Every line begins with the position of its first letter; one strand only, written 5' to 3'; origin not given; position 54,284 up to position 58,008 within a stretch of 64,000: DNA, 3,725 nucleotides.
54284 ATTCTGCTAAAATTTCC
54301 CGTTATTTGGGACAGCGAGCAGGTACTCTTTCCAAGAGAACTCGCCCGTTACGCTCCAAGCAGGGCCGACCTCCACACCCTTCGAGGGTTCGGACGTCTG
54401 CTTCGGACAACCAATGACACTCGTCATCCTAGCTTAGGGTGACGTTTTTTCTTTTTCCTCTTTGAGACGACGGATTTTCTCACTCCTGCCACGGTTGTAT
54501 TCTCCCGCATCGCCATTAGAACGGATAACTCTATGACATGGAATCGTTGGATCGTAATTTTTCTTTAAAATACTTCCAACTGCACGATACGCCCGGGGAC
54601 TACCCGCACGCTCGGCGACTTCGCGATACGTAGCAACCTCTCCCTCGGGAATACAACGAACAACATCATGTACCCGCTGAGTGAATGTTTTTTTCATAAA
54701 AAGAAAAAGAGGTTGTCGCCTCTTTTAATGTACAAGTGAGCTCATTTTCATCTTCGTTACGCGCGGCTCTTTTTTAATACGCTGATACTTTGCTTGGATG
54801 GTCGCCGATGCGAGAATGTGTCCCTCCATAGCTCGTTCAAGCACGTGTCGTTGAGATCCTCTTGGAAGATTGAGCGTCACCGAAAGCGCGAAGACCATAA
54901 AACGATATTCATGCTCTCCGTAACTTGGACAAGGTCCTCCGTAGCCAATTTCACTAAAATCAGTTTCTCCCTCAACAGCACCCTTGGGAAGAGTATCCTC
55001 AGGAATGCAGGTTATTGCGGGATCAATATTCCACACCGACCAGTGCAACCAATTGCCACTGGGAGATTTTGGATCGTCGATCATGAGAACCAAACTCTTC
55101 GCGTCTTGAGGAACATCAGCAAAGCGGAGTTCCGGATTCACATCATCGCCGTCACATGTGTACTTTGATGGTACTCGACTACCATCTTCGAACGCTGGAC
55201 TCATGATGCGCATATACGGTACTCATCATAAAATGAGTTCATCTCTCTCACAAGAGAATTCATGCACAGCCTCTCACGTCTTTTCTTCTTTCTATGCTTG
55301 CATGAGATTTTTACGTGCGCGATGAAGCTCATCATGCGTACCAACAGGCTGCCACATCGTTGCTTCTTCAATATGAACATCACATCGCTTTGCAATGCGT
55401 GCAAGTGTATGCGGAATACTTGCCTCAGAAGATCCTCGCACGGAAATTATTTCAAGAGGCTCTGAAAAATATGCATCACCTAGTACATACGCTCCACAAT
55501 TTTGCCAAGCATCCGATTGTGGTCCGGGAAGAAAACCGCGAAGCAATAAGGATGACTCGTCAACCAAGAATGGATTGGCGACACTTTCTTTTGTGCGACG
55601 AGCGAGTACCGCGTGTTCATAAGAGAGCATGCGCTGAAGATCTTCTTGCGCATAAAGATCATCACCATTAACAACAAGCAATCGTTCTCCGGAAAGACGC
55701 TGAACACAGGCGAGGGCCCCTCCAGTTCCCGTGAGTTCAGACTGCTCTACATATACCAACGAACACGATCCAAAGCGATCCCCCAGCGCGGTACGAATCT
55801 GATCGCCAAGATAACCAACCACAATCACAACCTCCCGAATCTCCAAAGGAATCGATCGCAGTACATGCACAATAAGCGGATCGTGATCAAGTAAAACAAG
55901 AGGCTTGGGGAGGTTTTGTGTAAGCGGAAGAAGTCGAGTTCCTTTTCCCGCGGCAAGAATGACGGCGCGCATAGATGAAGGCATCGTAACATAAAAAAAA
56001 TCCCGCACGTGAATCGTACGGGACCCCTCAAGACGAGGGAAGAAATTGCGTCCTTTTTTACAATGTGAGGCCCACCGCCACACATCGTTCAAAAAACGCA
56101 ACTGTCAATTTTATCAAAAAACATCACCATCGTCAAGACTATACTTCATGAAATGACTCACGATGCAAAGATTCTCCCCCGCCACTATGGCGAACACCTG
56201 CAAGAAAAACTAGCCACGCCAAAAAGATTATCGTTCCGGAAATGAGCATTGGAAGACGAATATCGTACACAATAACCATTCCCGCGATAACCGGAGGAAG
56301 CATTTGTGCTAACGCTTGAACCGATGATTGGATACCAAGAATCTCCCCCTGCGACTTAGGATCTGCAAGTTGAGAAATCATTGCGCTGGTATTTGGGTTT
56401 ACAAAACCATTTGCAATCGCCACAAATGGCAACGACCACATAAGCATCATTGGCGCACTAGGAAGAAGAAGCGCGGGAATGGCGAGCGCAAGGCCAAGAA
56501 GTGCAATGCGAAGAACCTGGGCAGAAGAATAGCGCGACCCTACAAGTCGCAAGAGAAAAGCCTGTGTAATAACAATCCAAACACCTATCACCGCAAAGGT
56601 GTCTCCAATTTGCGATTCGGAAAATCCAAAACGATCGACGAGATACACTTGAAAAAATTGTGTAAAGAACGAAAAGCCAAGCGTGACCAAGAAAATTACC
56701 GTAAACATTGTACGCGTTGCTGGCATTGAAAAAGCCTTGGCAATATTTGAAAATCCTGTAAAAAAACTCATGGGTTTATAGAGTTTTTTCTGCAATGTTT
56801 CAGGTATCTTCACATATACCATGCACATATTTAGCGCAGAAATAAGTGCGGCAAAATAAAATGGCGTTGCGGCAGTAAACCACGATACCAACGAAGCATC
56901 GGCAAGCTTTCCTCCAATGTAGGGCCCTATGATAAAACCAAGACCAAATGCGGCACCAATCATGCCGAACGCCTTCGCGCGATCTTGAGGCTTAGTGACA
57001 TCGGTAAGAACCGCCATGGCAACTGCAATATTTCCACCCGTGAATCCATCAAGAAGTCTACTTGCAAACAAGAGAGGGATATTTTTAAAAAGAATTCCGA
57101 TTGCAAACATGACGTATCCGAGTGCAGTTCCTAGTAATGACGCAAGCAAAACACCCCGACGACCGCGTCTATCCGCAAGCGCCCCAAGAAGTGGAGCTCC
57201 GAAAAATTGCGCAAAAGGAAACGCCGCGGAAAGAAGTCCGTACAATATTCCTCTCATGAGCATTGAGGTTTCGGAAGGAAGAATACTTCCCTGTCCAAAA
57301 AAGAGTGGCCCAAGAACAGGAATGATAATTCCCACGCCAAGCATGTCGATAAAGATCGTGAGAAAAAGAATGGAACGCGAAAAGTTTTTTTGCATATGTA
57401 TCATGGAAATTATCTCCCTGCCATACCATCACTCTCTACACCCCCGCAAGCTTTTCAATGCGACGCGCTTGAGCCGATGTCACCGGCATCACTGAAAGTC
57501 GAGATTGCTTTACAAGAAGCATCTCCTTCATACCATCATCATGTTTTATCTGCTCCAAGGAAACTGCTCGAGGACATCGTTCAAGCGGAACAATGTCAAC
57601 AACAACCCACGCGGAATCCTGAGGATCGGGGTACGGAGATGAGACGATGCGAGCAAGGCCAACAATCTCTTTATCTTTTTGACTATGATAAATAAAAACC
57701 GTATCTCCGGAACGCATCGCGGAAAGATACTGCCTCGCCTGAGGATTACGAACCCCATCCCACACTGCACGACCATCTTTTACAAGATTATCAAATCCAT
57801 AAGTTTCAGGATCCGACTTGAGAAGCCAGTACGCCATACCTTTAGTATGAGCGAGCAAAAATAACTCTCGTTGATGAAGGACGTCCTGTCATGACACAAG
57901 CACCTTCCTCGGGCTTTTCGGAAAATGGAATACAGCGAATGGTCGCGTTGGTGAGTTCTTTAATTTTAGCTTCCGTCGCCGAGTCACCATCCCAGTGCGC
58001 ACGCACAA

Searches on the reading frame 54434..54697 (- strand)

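Call 32: search_protein_families(library=pfam, max_evalue=0.001, proteins=[window:54434-54697:-])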
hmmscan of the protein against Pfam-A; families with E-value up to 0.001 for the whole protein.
window:54434-54697:- (87 aa): 1 family
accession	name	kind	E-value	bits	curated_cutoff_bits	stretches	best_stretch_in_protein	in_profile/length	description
PF01035.26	DNA_binding_1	-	1.9e-26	92.2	27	1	5-82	2-80/81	6-O-methylguanine DNA methyltransferase, DNA binding domain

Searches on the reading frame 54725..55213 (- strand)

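Call 32: search_protein_families(library=pfam, max_evalue=0.001, proteins=[window:54725-55213:-])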
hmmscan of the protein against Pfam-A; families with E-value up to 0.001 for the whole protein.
window:54725-55213:- (162 aa): 1 family
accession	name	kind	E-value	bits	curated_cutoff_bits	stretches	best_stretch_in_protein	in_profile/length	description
PF01161.25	PBP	-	1.3e-34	119.9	24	1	14-143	2-135/135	Phosphatidylethanolamine-binding protein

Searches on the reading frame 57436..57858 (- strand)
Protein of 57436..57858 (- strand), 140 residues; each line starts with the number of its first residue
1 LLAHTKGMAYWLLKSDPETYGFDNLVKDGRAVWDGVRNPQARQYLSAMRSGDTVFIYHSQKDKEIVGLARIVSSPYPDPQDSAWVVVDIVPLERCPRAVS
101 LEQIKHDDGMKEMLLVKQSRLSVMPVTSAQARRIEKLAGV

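Call 32: search_protein_families(library=pfam, max_evalue=0.001, proteins=[window:57436-57858:-])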
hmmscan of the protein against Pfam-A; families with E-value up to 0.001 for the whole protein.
window:57436-57858:- (140 aa): 1 family
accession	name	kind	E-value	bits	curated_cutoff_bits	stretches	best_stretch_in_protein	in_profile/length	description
PF01878.24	EVE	-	6.5e-41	140.2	23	1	9-136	1-144/145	EVE domain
